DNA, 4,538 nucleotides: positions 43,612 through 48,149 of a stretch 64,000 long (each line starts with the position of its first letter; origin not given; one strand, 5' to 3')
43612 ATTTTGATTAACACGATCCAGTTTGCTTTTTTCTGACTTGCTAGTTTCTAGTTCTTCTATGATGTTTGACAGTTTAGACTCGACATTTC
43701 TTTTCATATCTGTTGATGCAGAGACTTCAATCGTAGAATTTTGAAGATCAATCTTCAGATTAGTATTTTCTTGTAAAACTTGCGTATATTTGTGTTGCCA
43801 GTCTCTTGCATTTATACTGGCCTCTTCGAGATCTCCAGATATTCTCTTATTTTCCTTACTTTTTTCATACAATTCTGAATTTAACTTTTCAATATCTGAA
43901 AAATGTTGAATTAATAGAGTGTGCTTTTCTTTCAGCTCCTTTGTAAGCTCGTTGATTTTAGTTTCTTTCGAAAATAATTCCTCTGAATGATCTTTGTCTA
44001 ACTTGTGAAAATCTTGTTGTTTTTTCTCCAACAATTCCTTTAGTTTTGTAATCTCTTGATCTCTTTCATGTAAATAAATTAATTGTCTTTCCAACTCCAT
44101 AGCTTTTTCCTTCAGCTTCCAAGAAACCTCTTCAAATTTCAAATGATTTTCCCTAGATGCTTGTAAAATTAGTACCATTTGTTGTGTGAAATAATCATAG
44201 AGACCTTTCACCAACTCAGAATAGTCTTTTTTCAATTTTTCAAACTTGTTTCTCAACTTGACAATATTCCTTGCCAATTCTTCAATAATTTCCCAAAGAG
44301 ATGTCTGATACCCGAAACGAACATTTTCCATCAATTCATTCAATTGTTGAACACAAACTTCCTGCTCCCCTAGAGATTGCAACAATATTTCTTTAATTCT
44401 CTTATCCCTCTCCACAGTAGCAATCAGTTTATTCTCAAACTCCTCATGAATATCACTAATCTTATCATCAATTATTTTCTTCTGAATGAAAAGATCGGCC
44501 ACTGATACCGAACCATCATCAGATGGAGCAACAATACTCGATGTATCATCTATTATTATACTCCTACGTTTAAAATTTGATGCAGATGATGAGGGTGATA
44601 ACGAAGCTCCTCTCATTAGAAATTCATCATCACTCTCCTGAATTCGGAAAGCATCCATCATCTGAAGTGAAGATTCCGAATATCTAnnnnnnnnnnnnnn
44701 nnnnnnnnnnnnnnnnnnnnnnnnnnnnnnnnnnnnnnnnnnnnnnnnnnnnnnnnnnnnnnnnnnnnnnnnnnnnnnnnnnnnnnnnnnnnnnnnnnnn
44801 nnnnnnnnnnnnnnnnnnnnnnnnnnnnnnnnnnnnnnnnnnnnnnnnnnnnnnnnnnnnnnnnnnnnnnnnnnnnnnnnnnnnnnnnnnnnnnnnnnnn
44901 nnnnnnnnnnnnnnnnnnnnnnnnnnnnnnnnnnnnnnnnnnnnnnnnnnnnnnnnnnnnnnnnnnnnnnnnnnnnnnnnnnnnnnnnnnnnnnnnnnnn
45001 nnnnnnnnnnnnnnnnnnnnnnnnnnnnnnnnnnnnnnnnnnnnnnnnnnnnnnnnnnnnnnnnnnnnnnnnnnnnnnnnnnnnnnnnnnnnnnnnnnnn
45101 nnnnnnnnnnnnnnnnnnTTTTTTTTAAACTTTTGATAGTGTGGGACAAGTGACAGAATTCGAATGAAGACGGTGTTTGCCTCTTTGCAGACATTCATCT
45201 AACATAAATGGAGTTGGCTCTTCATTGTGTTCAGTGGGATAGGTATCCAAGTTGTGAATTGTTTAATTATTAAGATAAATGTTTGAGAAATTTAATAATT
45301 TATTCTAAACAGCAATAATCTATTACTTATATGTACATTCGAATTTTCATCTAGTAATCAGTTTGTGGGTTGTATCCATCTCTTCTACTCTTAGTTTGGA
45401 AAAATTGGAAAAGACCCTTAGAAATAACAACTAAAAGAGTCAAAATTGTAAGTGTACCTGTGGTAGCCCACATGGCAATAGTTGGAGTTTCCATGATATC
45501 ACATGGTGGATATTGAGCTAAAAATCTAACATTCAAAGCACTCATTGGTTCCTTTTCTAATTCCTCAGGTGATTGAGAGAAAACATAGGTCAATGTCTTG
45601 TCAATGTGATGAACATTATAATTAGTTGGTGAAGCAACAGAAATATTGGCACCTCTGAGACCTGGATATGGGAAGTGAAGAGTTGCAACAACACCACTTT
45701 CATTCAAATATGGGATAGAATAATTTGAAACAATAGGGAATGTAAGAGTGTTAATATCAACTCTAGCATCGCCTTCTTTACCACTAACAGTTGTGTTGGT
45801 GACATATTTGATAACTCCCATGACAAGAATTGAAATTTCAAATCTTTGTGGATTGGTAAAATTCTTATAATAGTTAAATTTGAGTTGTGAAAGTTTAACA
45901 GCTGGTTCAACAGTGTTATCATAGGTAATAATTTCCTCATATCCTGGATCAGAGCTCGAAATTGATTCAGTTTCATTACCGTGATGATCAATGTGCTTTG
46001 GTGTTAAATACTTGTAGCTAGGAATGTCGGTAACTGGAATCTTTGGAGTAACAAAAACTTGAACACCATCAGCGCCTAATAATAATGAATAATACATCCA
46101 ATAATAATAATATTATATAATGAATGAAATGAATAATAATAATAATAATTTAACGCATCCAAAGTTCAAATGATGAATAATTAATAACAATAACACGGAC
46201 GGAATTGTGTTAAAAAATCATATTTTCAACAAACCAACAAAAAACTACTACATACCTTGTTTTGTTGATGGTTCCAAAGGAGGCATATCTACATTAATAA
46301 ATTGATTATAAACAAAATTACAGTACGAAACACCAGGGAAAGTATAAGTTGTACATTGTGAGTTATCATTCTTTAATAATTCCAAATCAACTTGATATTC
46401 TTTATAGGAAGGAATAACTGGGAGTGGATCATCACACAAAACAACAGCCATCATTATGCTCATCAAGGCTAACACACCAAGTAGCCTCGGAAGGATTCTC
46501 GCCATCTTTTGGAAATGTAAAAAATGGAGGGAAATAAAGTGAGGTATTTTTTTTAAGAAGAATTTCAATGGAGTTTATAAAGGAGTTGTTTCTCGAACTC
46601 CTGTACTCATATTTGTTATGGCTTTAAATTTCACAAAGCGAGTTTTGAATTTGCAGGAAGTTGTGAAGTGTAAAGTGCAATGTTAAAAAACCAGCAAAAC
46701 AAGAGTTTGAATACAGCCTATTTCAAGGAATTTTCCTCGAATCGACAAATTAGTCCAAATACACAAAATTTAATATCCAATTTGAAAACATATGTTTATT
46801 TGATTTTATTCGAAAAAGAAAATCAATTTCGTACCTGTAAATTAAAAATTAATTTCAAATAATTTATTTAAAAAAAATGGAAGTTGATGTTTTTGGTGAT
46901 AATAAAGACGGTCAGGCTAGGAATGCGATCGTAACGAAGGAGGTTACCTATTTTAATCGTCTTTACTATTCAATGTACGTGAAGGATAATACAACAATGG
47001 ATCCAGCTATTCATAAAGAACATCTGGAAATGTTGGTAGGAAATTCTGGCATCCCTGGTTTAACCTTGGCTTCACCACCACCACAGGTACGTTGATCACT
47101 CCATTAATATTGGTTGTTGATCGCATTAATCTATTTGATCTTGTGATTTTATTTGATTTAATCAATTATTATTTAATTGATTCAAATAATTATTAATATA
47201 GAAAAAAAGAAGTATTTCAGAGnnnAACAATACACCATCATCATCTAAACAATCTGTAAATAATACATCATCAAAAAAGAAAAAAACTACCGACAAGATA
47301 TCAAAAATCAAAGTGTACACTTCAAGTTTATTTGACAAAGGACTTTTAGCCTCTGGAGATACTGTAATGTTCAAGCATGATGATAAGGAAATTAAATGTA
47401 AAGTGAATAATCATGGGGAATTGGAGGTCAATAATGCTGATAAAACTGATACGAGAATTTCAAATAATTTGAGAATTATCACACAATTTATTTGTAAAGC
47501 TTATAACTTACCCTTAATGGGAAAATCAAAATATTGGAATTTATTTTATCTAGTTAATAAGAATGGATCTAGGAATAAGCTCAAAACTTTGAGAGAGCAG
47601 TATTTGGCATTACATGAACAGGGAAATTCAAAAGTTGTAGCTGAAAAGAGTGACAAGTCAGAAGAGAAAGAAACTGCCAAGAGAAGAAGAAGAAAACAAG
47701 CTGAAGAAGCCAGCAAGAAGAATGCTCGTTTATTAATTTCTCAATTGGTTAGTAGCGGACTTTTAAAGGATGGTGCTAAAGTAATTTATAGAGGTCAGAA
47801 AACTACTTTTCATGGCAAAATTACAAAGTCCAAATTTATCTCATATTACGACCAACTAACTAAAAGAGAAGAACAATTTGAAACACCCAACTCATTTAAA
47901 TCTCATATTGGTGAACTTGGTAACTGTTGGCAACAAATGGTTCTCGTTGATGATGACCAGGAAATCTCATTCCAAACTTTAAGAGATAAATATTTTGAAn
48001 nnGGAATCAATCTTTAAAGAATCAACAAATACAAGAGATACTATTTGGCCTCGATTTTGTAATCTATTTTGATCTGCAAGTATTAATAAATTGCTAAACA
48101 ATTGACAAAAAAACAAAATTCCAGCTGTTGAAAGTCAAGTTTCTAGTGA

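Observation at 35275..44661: Giant 3129-aa CH-domain coiled-coil protein with a C-terminal LRR-like region and recent intragenic duplications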

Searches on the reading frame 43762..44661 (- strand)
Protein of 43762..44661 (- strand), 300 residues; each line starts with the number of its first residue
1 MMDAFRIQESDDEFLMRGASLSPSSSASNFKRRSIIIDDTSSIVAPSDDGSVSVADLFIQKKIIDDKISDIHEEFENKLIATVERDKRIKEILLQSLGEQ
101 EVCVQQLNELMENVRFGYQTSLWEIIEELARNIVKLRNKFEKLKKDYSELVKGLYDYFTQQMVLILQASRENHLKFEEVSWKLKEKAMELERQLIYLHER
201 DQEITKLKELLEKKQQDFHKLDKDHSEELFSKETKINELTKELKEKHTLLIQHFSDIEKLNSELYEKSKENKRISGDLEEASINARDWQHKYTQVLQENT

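Call 62: search_protein_families(library=pfam, proteins=[window:43762-44661:-], max_evalue=1)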
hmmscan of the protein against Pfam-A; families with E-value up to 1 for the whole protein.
window:43762-44661:- (300 aa): 3 families
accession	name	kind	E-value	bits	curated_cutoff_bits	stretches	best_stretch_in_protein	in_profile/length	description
PF04513.17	Baculo_PEP_C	-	0.0089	16.5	38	0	94-162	22-87/140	Baculovirus polyhedron envelope protein, PEP, C terminus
PF13847.12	Methyltransf_31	-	0.066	13.3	27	1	202-299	61-144/145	Methyltransferase domain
PF04310.18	MukB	-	0.45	10.6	23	1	78-115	120-157/226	MukB N-terminal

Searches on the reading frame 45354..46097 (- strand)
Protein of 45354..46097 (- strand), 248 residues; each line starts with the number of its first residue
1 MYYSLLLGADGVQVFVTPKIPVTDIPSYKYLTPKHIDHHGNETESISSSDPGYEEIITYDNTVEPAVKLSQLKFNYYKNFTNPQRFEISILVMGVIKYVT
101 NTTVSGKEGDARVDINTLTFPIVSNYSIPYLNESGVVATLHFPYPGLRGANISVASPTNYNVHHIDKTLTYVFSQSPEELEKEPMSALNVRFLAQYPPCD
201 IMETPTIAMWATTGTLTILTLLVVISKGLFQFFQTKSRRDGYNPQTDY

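Call 17: find_encoding_contigs(protein=window:45354-46097:-, max_places=4, flank=10000)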
Protein window:45354-46097:- (248 aa): no gene with exactly this product is on record in the collection.

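Call 20: search_protein_families(library=pfam, proteins=[window:45354-46097:-], max_evalue=0.01)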
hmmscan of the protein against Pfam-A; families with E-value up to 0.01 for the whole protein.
window:45354-46097:- (248 aa): 0 families

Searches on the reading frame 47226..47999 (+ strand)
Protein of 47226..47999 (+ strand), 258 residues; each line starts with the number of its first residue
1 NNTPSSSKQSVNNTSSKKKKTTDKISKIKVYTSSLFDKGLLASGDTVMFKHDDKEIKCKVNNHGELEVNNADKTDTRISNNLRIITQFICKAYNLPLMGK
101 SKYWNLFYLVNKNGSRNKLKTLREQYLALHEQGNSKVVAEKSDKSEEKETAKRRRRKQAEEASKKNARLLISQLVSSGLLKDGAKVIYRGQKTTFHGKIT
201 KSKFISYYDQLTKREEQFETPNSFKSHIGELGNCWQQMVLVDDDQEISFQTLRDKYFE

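Call 20: search_protein_families(library=pfam, proteins=[window:47226-47999:+], max_evalue=0.01)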
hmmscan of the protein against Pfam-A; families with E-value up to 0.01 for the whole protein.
window:47226-47999:+ (258 aa): 1 family
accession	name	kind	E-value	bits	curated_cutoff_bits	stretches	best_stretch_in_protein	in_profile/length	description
PF18755.6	RAMA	-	3.5e-08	33.8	35.2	1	154-256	4-101/107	Restriction Enzyme Adenine Methylase Associated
